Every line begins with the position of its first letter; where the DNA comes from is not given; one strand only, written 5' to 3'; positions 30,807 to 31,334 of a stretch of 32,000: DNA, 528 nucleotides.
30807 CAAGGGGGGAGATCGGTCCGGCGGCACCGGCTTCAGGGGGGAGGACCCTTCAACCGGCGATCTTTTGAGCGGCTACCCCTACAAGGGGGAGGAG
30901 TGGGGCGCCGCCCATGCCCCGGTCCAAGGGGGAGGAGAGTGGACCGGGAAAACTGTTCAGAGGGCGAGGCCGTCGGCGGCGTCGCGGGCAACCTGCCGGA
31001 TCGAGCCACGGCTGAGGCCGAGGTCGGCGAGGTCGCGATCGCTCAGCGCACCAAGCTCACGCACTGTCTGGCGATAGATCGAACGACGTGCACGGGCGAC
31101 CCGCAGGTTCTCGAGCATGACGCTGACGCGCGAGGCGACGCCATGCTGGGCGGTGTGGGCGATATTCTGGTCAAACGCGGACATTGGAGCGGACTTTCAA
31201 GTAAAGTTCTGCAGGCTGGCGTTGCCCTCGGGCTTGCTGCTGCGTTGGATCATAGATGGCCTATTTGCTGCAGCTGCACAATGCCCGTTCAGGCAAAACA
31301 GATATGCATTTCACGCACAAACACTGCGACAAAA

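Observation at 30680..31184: Seven-hairpin CCUCCC-loop sRNA array fused to a DUF1127 gene (CcsR/'cuckoo'-type locus)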

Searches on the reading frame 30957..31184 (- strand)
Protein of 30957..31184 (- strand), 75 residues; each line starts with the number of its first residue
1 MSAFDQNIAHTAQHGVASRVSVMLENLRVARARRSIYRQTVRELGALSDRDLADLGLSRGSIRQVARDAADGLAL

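Call 5: search_protein_families(library=pfam, proteins=[window:30957-31184:-], max_evalue=0.01)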
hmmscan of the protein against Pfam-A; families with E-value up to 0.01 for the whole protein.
window:30957-31184:- (75 aa): 1 family
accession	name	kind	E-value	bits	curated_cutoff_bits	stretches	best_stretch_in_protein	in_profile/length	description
PF06568.16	DUF1127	-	3e-11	43.3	23.3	1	30-62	4-36/37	Domain of unknown function (DUF1127)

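Call 7: find_homologous_proteins(query=window:30960-31184:-)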
Query window:30960-31184:- (75 aa): 18 proteins with E <= 0.001 among 26 candidates.
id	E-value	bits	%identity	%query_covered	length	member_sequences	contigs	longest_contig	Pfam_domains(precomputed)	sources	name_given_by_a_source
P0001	5.6e-38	145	100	100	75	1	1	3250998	PF06568.17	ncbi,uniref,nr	ncbi:DUF1127 domain-containing protein [Paracoccus suum]|uniref:DUF1127 domain-containing protein n=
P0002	1.3e-27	112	76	100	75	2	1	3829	PF06568.17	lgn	-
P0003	9.1e-11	59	64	71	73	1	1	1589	PF06568.17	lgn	-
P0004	1.1e-10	59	75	43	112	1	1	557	PF06568.17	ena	-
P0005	1.6e-9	55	76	55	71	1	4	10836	PF06568.17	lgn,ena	-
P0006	3.7e-9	54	55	75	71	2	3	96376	PF06568.17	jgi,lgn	jgi:uncharacterized protein YjiS (DUF1127 family)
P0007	4.0e-9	54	67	65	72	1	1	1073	PF06568.17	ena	-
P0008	4.5e-9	54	53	83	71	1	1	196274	PF06568.17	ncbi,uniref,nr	ncbi:DUF1127 domain-containing protein [Acidimangrovimonas sediminis]|uniref:DUF1127 domain-containi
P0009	1.7e-8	52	57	71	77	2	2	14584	PF06568.17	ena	-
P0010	7.5e-8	50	53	76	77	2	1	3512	PF06568.17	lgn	-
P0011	9.8e-8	50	52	69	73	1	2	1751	PF06568.17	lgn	-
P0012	1.0e-7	50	55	73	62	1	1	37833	PF06568.17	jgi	jgi:uncharacterized protein YjiS (DUF1127 family)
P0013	1.0e-7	50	58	79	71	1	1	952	PF06568.17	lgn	-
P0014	1.4e-7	49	76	51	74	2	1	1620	PF06568.17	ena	-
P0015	8.8e-7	47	66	55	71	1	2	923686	PF06568.17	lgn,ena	-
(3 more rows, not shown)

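Call 21: find_related_loci(query=A1, collection=genome_contigs, flank=2500)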
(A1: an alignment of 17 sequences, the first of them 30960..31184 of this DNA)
Query A1 (75 aa) in genome_contigs; peptide patterns used: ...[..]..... (x = any residue, [..] = any of these).
194 stretches matched a pattern; 130 encode a relative of the query (tblastn E <= 1e-3); the best 80 are kept; 80 distinct loci.
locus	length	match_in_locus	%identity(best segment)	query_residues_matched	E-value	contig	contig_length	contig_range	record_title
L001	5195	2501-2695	52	8-72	1e-16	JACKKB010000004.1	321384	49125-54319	MAG: Defluviimonas sp. isolate HK-STAS-PROT-54 HK-STAS-PROT-54_4, whole genome shotgun sequence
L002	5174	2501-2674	57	15-72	2e-16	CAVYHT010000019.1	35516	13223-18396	MAG: uncultured Alphaproteobacteria bacterium isolate MFD03551.bin.2.88 genome assembly, contig: contig_32633, whole gen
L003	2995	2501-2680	52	12-71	1e-15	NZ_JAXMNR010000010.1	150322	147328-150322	MAG: Antarctobacter sp. isolate EC_MBin.6 ECX_204CoAssmbCtg, whole genome shotgun sequence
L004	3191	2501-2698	49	7-73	2e-15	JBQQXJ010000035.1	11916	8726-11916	Antarctobacter jejuensis strain KCTC 42009 Contig35, whole genome shotgun sequence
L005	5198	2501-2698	47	7-72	3e-15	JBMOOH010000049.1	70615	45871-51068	MAG: Pseudomonadota bacterium isolate Betzabe_MAG097 MAG097_49, whole genome shotgun sequence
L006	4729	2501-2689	49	8-70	1e-14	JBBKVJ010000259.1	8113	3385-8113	MAG: Paracoccaceae bacterium isolate metabat_bins.99 k119_2622504, whole genome shotgun sequence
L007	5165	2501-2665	55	18-72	2e-14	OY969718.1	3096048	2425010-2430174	MAG: uncultured Alphaproteobacteria bacterium isolate MFD03250.bin.c.4 genome assembly, chromosome: 1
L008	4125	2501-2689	48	7-69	3e-14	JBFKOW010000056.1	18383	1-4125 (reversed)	MAG: Paracoccaceae bacterium isolate Mix_sand22.2022.08.G.4 k141_1625536_length_18383_cov_14.2297, whole genome shotgun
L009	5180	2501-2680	48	12-71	3e-14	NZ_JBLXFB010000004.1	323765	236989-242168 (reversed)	MAG: Antarctobacter sp. isolate ET02-05 T02maxbin_out.015_metabat.1RE.5K@4, whole genome shotgun sequence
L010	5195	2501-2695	51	9-72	4e-14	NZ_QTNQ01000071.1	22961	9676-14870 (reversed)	Vannielia litorea strain EBW16 NODE_71_length_22961_cov_31.2152, whole genome shotgun sequence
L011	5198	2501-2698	47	4-71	6e-14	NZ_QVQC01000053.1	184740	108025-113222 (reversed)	Nioella halotolerans strain W635 556, whole genome shotgun sequence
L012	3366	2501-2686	53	10-71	6e-14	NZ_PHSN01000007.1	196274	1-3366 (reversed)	Acidimangrovimonas sediminis strain MS2-2 contig7, whole genome shotgun sequence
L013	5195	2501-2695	49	7-71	8e-14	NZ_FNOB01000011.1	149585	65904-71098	Allgaiera indica strain DSM 24802, whole genome shotgun sequence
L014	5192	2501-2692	47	8-71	7e-14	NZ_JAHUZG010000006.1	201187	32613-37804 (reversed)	Mameliella sediminis strain DP3N28-2 DP3N28-2_ctg0006, whole genome shotgun sequence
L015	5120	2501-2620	75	33-72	1e-13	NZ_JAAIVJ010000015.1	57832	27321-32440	Tabrizicola oligotrophica strain KMS-5 contig00015, whole genome shotgun sequence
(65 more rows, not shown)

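Call 24: find_encoding_contigs(protein=P0002, flank=3000, max_places=4)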
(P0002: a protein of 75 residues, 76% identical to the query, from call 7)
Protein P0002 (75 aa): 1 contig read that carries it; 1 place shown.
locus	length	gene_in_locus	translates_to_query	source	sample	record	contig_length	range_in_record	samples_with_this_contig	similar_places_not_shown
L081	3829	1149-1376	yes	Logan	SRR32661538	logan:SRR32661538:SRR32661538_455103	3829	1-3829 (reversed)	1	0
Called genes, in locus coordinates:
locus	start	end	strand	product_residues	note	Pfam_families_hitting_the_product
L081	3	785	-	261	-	?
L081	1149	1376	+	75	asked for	PF06568:YjiS-like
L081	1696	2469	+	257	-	PF04378:RsmJ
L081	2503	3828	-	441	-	?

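Call 25: find_encoding_contigs(protein=P0005, flank=3000, max_places=3)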
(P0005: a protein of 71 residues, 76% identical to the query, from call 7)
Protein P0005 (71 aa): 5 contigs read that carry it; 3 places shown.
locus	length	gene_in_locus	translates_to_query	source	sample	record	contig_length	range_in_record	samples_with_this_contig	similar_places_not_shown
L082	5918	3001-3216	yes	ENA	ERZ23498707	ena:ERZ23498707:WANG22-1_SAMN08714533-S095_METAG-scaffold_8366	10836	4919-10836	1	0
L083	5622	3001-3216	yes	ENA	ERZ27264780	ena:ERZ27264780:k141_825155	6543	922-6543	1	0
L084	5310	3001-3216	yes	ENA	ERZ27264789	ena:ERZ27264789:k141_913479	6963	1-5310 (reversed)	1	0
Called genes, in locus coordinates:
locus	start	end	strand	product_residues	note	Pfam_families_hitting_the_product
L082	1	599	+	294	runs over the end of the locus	-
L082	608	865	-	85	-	PF10073:GapR_DNA-bd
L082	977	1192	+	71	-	-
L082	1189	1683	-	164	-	PF00583:Acetyltransf_1, PF13673:Acetyltransf_10 (weak), PF13508:Acetyltransf_7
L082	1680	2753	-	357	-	PF01883:FeS_assembly_P, PF02374:ArsA_ATPase (weak), PF10609:ParA, PF13614:AAA_31, PF00142:Fer4_NifH (faint), PF01656:CbiA, PF09140:MipZ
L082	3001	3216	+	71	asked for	PF06568:YjiS-like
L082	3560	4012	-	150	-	PF13404:HTH_AsnC-type, PF13412:HTH_24, PF01037:AsnC_trans_reg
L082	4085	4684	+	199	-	PF01810:LysE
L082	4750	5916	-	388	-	?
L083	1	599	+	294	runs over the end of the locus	-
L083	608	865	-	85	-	PF10073:GapR_DNA-bd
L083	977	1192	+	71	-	-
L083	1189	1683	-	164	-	PF13302:Acetyltransf_3 (faint), PF00583:Acetyltransf_1, PF13673:Acetyltransf_10 (weak), PF13508:Acetyltransf_7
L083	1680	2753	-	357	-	PF01883:FeS_assembly_P, PF02374:ArsA_ATPase (weak), PF10609:ParA, PF13614:AAA_31, PF00142:Fer4_NifH (faint), PF01656:CbiA, PF09140:MipZ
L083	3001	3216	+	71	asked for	PF06568:YjiS-like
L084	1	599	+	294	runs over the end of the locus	-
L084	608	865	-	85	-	PF10073:GapR_DNA-bd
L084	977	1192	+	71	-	-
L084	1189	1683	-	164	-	PF00583:Acetyltransf_1, PF13673:Acetyltransf_10 (weak), PF13508:Acetyltransf_7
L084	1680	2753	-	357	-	PF01883:FeS_assembly_P, PF02374:ArsA_ATPase (weak), PF10609:ParA, PF13614:AAA_31, PF00142:Fer4_NifH (faint), PF01656:CbiA, PF09140:MipZ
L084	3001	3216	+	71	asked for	PF06568:YjiS-like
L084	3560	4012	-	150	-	PF13404:HTH_AsnC-type, PF13412:HTH_24, PF01037:AsnC_trans_reg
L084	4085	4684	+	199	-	PF01810:LysE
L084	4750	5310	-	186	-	?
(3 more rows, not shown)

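Call 50: find_homologous_proteins(query=A1, max_evalue=0.000001)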
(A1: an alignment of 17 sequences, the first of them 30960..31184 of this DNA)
Query A1 (17 sequences) (75 aa, profile of the alignment): 2831 proteins with E <= 0.000001 among 8000 candidates; the best 120 are listed.
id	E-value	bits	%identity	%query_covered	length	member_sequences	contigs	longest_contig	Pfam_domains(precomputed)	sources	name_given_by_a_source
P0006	2.1e-25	106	55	75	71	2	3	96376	PF06568.17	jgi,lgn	jgi:uncharacterized protein YjiS (DUF1127 family)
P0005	6.2e-25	105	76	55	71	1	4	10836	PF06568.17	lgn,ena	-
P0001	6.9e-25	105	100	100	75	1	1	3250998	PF06568.17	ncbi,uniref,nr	ncbi:DUF1127 domain-containing protein [Paracoccus suum]|uniref:DUF1127 domain-containing protein n=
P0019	2.1e-24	103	63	76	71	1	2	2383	PF06568.17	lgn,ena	-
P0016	2.5e-24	103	50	85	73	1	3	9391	PF06568.17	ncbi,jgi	jgi:uncharacterized protein YjiS (DUF1127 family)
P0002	3.5e-24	102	76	100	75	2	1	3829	PF06568.17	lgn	-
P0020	3.8e-24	102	45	88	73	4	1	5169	PF06568.17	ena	-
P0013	7.7e-24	101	58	79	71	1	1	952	PF06568.17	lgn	-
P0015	9.0e-24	101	66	55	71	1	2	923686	PF06568.17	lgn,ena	-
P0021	1.1e-23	101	60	63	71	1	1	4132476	PF06568.17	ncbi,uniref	ncbi:DUF1127 domain-containing protein [Yoonia sp. SS1-5]|uniref:DUF1127 domain-containing protein n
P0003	1.3e-23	101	64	71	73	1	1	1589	PF06568.17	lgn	-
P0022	1.8e-23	100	53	63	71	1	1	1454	PF06568.17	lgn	-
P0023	2.1e-23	100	53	88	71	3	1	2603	PF06568.17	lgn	-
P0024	2.5e-23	100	59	52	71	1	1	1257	PF06568.17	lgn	-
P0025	2.7e-23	100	49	81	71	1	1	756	PF06568.17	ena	-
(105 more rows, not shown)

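Call 56: find_related_loci(query=window:30960-31184:-, collection=metagenome_contigs, flank=1500)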
Query window:30960-31184:- (75 aa) in metagenome_contigs; peptide patterns used: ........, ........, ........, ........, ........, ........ (x = any residue, [..] = any of these).
600 stretches matched a pattern (row limit reached: there are more); 38 encode a relative of the query (tblastn E <= 1e-3); 38 distinct loci.
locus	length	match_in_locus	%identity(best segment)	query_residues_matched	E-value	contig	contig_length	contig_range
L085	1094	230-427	55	7-72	6e-19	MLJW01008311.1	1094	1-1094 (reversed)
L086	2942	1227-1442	49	1-72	1e-16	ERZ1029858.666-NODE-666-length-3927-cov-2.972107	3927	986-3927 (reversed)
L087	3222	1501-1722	51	1-74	5e-16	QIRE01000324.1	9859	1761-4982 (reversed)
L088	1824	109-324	47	1-72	4e-16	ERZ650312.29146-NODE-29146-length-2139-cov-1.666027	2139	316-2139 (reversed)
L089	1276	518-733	47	1-72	9e-15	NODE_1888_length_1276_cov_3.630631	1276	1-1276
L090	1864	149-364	49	6-72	2e-14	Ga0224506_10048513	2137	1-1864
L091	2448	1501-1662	56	19-72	2e-14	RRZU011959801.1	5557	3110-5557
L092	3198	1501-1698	48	6-74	3e-14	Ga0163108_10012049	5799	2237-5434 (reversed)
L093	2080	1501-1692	53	7-70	1e-12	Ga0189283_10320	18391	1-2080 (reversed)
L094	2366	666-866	49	3-70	1e-12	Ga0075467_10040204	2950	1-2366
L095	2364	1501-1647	57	24-72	2e-12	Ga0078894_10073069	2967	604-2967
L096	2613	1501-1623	63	32-72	3e-12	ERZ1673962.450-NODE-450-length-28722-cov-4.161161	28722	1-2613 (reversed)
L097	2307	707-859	55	19-69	3e-12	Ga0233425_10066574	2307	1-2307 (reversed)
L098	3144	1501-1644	52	15-62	6e-12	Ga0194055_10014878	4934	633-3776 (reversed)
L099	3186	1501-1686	44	11-72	9e-12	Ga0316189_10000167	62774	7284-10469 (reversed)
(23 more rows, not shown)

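Call 64: search_protein_families(library=ncbifam, proteins=[window:30960-31184:-], max_evalue=0.01)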
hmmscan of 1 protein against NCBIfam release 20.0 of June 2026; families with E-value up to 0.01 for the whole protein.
window:30960-31184:- (75 aa): 0 families

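Call 65: search_solved_structures(query=window:30960-31184:-, max_evalue=1)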
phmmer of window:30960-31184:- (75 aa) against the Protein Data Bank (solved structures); distinct sequences matched with E-value up to 1: 2.
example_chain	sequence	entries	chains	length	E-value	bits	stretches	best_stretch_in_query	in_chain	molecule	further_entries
6hk5_B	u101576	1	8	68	0.059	17.2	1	42-68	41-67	CooJ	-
2z0i_A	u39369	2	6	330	0.61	14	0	11-73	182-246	Delta-aminolevulinic acid dehydratase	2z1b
